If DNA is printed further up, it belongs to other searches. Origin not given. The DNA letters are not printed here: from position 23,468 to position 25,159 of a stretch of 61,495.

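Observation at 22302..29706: Two paralogous three-gene modules (glycine-zipper WWY protein + Sel1-repeat protein + ~460-aa membrane protein) immediately downstream of tRNA-Ser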

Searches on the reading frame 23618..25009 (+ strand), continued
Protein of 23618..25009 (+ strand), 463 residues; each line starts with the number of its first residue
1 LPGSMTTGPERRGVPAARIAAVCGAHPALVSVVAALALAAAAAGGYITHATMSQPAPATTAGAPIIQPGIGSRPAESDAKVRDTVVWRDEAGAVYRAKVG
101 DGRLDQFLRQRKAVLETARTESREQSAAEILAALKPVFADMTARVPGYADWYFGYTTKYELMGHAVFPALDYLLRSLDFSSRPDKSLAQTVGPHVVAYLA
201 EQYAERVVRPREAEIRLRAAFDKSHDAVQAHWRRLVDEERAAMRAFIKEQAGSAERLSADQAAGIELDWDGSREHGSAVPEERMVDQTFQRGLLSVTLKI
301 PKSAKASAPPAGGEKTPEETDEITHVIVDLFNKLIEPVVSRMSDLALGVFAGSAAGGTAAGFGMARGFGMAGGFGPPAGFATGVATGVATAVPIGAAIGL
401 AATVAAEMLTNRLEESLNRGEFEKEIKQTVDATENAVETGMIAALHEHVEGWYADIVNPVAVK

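Call 72: search_dna_similar(query=P0153, collection=plasmids, mode=protein, max_evalue=0.001, max_rows=30)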
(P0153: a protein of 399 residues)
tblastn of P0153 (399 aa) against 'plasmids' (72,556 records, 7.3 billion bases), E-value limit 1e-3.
No match.

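Call 87: find_encoding_contigs(protein=P0011, flank=10000, max_places=1)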
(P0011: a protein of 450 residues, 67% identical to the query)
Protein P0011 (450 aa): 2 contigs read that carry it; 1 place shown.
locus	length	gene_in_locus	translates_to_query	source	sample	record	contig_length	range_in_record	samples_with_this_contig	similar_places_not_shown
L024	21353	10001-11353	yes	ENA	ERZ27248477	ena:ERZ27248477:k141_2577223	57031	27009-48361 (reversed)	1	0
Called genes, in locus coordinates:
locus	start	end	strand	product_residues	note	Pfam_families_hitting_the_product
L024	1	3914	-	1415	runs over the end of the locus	PF04563:RNA_pol_Rpb2_1, PF04561:RNA_pol_Rpb2_2, PF04565:RNA_pol_Rpb2_3, PF10385:RNA_pol_Rpb2_45, PF00562:RNA_pol_Rpb2_6, PF04560:RNA_pol_Rpb2_7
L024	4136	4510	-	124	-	PF16320:Ribosomal_L12_N, PF00542:Ribosomal_L12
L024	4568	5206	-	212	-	PF00466:Ribosomal_L10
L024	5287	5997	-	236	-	PF00687:Ribosomal_L1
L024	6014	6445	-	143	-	PF03946:Ribosomal_L11_N, PF00298:Ribosomal_L11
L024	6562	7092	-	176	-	PF02357:NusG, PF00467:KOW (weak)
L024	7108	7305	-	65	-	PF00584:SecE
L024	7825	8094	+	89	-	-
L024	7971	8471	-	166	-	PF03350:UPF0114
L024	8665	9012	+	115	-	-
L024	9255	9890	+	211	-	PF08238:Sel1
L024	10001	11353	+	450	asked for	-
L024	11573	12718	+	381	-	-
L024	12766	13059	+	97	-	-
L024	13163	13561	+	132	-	-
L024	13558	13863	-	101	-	-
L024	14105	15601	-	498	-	PF07732:Cu-oxidase_3, PF00394:Cu-oxidase (weak), PF07731:Cu-oxidase_2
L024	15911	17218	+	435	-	-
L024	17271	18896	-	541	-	PF13372:Alginate_exp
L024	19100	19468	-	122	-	-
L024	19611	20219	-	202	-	PF08238:Sel1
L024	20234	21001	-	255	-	PF01145:Band_7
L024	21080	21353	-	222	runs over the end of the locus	-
